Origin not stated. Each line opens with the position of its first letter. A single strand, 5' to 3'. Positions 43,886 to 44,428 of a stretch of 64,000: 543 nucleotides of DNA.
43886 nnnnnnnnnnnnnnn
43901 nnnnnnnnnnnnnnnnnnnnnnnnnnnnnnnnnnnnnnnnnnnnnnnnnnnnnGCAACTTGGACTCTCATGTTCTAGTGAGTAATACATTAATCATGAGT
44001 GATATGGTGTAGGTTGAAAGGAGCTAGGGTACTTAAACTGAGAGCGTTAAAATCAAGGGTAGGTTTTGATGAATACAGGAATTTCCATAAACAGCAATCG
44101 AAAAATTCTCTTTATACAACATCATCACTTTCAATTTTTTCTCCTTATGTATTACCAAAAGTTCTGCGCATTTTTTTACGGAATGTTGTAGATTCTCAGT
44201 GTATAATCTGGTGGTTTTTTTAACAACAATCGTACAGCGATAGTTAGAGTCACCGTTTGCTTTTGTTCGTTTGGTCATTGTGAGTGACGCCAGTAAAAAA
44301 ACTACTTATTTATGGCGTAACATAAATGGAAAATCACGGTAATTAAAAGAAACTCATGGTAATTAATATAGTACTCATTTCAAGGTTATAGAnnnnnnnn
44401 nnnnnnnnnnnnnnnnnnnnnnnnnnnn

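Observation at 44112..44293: Fossil dusA-associated integrase marks a collapsed genomic island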

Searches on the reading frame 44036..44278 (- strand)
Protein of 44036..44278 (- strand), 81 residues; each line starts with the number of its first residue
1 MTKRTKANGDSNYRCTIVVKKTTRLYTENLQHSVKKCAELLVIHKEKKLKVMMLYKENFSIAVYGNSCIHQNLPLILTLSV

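Call 6: search_protein_families(library=pfam, proteins=[window:44036-44278:-], max_evalue=10)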
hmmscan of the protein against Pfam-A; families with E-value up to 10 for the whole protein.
seq(81 aa): 0 families

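Call 7: search_protein_families(library=phrogs, proteins=[window:44036-44278:-], max_evalue=10)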
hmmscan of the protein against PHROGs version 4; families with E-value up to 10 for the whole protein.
seq(81 aa): 1 family
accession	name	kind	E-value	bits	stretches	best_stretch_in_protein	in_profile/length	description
phrog_14203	-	unknown function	0.024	15.8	1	20-60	36-76/104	-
